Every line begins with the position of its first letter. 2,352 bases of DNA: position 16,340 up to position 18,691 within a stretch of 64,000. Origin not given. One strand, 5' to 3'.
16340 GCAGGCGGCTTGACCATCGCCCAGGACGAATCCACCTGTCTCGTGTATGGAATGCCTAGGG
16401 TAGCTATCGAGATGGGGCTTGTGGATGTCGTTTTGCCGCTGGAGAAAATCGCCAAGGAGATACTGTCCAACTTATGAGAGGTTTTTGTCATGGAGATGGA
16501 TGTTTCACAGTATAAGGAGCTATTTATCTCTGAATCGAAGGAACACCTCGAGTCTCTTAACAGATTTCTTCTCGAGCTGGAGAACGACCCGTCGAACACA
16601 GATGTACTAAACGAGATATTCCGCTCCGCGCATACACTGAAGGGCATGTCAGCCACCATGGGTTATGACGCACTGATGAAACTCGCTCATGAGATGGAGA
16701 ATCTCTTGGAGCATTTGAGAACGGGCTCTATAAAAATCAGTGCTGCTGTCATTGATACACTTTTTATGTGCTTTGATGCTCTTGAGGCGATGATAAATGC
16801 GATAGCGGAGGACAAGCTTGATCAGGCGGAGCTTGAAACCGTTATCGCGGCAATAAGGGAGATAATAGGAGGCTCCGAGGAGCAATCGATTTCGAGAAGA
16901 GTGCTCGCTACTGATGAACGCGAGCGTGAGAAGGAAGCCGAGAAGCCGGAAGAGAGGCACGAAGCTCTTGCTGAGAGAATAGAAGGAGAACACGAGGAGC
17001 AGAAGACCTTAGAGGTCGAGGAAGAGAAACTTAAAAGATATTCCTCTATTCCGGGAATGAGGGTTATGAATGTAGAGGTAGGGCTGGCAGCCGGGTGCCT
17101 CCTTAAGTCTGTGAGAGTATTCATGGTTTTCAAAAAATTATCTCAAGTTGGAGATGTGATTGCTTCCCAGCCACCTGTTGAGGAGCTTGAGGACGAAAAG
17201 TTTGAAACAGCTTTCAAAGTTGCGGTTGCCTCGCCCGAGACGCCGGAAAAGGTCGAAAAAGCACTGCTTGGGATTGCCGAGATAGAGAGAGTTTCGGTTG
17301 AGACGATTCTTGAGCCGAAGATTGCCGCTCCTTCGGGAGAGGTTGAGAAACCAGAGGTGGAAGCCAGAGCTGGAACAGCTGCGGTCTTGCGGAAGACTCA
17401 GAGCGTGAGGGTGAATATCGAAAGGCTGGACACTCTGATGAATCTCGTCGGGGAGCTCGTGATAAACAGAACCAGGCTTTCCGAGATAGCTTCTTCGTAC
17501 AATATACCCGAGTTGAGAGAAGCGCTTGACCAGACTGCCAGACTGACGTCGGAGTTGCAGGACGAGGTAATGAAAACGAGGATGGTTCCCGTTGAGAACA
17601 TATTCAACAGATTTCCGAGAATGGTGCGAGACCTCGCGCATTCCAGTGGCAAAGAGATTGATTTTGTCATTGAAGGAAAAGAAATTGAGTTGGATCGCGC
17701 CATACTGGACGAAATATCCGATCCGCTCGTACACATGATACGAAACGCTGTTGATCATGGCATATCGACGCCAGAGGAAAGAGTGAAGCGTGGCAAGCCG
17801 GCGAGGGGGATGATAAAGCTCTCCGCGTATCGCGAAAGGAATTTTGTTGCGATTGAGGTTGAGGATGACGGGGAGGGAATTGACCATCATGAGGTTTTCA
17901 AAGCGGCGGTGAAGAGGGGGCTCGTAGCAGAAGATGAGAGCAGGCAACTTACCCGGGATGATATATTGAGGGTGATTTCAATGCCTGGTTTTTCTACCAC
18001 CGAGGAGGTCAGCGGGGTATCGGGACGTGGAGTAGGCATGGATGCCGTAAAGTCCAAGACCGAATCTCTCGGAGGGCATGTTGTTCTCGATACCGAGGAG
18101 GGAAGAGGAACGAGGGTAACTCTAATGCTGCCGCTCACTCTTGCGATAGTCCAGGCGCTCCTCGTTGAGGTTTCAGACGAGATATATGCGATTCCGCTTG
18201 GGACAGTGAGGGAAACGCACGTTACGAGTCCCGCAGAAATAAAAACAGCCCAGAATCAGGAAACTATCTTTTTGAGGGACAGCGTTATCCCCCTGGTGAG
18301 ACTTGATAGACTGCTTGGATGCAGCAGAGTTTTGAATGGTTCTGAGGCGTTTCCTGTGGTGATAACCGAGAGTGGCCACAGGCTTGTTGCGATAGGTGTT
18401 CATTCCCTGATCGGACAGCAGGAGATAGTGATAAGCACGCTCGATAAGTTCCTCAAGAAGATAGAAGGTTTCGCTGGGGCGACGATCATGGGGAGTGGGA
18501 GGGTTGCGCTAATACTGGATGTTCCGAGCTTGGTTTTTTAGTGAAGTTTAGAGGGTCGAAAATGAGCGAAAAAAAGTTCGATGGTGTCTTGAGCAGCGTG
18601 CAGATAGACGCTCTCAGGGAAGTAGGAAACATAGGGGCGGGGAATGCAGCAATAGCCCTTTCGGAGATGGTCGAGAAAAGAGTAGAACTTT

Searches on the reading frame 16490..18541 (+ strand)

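Call 76: search_protein_families(library=ncbifam, proteins=[window:16490-18541:+], max_evalue=1e-10)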
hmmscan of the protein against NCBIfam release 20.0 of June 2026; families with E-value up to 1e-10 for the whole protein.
window:16490-18541:+ (683 aa): 2 families
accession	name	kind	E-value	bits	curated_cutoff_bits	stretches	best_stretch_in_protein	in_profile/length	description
NF041336.1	CheA_Halo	equivalog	5.4e-161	537.5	950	1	6-680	2-665/666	chemotaxis protein CheA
NF007835.0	PRK10547.1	equivalog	2.8e-115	386.4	793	1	3-681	1-656/670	chemotaxis protein CheA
